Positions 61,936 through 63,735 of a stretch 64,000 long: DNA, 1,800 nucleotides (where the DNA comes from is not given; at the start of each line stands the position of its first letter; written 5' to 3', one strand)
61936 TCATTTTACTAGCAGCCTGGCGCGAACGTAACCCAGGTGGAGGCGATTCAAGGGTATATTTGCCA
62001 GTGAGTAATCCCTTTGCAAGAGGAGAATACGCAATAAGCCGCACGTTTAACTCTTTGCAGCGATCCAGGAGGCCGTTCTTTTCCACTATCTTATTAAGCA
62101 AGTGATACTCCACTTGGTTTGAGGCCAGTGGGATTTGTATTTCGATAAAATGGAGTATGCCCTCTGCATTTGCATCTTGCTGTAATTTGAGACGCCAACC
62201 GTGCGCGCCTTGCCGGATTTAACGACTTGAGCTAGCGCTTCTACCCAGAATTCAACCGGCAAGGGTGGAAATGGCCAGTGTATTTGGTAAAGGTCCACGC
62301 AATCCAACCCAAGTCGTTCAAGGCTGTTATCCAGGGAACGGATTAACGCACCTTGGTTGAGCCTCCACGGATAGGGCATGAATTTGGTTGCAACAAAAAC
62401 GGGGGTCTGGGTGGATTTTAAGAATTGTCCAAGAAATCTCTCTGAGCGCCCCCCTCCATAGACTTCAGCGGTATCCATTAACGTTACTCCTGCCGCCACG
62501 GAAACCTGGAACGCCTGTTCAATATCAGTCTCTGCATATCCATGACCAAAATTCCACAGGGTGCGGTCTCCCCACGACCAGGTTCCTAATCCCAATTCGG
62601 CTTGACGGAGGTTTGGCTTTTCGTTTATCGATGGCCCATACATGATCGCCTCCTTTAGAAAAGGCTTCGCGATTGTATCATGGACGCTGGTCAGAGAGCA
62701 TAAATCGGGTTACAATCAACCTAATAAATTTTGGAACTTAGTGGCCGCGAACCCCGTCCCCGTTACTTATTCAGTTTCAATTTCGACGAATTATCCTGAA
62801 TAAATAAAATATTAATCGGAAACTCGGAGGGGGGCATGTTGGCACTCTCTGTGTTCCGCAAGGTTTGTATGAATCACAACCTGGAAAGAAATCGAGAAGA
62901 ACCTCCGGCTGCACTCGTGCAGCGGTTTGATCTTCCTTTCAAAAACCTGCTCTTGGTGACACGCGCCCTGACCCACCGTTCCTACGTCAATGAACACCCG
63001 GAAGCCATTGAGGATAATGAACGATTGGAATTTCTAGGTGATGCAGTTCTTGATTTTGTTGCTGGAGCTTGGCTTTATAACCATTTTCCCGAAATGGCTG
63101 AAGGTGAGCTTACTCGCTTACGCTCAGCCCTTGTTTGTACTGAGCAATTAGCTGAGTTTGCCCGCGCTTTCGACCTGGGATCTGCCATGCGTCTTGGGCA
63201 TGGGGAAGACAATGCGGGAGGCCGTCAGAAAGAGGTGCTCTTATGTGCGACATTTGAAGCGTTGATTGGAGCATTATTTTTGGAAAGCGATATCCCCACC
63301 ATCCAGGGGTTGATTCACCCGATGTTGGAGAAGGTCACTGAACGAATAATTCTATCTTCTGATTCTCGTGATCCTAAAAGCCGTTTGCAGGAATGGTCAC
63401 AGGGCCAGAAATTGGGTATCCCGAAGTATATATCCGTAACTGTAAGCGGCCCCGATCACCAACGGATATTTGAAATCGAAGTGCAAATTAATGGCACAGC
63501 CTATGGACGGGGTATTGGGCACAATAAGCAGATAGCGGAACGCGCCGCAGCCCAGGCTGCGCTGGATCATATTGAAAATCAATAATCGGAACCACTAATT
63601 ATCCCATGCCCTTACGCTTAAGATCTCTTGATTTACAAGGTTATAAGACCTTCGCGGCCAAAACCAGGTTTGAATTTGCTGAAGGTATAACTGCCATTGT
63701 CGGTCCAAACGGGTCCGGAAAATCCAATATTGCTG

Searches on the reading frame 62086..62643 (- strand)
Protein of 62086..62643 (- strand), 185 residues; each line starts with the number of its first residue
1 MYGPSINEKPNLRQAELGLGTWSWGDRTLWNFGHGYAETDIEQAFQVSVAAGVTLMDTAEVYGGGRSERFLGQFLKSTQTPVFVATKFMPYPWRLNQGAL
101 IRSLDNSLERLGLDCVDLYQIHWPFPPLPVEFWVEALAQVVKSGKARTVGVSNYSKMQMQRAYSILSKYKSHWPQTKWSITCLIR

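Call 69: search_protein_families(library=pfam, proteins=[window:62086-62643:-], max_evalue=0.0001)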
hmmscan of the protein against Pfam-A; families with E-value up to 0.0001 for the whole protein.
window:62086-62643:- (185 aa): 1 family
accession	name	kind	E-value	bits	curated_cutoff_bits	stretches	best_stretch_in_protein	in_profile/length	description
PF00248.27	Aldo_ket_red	-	8.5e-37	127.2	24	1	16-168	1-150/291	Aldo/keto reductase family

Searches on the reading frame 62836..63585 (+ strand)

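Call 69: search_protein_families(library=pfam, proteins=[window:62836-63585:+], max_evalue=0.0001)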
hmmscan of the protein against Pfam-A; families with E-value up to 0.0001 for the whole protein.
window:62836-63585:+ (249 aa): 4 families
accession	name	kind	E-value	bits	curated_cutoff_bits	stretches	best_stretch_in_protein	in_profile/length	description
PF14622.11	Ribonucleas_3_3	-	6.6e-33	114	35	1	40-161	4-121/128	Ribonuclease-III-like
PF00636.31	Ribonuclease_3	-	4.1e-23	82.5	27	1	62-151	1-101/102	Ribonuclease III domain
PF00035.32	dsrm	-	3.9e-17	63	23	1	180-245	1-65/66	Double-stranded RNA binding motif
PF22935.1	RM44_endonuclase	-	1.8e-05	25.3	27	0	26-147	8-139/139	Large ribosomal subunit protein mL44, endonuclease domain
